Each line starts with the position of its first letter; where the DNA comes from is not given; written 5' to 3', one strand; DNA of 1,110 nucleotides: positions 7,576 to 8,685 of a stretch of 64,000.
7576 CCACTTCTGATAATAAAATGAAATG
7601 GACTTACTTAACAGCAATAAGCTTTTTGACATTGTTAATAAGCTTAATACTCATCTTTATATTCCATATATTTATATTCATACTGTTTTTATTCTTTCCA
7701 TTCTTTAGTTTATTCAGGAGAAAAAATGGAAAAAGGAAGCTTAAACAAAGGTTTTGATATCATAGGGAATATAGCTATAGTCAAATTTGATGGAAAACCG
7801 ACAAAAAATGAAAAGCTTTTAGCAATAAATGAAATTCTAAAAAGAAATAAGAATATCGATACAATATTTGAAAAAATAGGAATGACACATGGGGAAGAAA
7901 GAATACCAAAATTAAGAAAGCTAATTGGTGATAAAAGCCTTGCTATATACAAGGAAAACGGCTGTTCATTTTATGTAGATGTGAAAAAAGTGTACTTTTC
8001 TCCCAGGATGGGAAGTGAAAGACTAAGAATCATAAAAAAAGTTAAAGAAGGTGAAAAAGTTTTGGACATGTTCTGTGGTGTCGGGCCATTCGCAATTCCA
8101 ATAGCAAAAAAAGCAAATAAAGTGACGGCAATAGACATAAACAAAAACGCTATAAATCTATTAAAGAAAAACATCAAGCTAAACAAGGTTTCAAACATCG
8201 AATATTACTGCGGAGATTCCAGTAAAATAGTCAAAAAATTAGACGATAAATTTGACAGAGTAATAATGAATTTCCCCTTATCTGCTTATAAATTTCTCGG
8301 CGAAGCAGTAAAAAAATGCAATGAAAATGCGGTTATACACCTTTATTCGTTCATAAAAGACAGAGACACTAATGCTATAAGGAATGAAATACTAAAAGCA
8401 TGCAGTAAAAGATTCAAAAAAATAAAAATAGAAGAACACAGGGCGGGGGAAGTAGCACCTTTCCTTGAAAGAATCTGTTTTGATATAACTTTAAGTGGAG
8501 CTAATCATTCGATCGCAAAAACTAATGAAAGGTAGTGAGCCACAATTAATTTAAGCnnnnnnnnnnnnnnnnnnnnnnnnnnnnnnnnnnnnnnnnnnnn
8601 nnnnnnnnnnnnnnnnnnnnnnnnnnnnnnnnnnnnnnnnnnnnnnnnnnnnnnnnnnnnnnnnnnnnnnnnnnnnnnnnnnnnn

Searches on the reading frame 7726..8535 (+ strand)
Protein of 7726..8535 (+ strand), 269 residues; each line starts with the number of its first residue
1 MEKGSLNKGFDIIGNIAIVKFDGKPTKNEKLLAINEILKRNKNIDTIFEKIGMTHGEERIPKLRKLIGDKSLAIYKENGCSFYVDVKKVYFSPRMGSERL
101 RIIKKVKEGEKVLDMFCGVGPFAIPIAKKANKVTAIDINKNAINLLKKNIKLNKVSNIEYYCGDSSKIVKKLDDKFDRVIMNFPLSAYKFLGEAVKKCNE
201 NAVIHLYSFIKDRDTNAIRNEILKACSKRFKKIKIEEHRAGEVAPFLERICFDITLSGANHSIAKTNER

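Call 43: search_protein_families(library=pfam, proteins=[window:7726-8535:+], max_evalue=0.001)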
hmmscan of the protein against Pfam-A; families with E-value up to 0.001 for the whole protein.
window:7726-8535:+ (269 aa): 22 families
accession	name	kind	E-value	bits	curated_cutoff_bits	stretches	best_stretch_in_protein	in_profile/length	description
PF02475.24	TRM5-TYW2_MTfase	-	2.4e-46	158.1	28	1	74-228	2-158/164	TRM5/TYW2 methyltransferase domain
PF05175.20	MTS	-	6e-13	49.2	23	1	107-189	30-112/170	Methyltransferase small domain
PF13847.12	Methyltransf_31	-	1e-11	45.2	27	1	107-187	2-86/145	Methyltransferase domain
PF13649.12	Methyltransf_25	-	2.3e-11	44.7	27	1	112-186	1-75/97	Methyltransferase domain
PF06325.19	PrmA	-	9.4e-10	38.9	22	1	105-219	158-270/296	Ribosomal protein L11 methyltransferase (PrmA)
PF09445.16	Methyltransf_15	-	1.2e-09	38.4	22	1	110-184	2-80/165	RNA cap guanine-N2 methyltransferase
PF05958.17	tRNA_U5-meth_tr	-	1.4e-09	37.9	23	1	100-160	195-253/357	tRNA (Uracil-5-)-methyltransferase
PF03602.21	Cons_hypoth95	-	1.7e-09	38.1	24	1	102-210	35-148/182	Conserved hypothetical protein 95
PF02005.22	TRM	-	8.8e-09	35.5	27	1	104-244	45-185/376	N2,N2-dimethylguanosine tRNA methyltransferase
PF01209.24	Ubie_methyltran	-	9.8e-09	35.3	20.1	1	103-185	42-126/233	ubiE/COQ5 methyltransferase family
PF25133.1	TYW2_N_2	-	2e-08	34.6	27.7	1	4-70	15-78/79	TYW2 N-terminal domain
PF08241.18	Methyltransf_11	-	2.8e-08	34.7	21.2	1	113-198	1-83/95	Methyltransferase domain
PF01189.24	Methyltr_RsmB-F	-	3.4e-08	33.8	27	1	105-190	5-94/199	16S rRNA methyltransferase RsmB/F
PF02390.23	Methyltransf_4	-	6.8e-06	26.1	24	1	112-184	5-81/173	Putative methyltransferase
PF13489.12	Methyltransf_23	-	9.3e-06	25.9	27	1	94-187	8-93/164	Methyltransferase domain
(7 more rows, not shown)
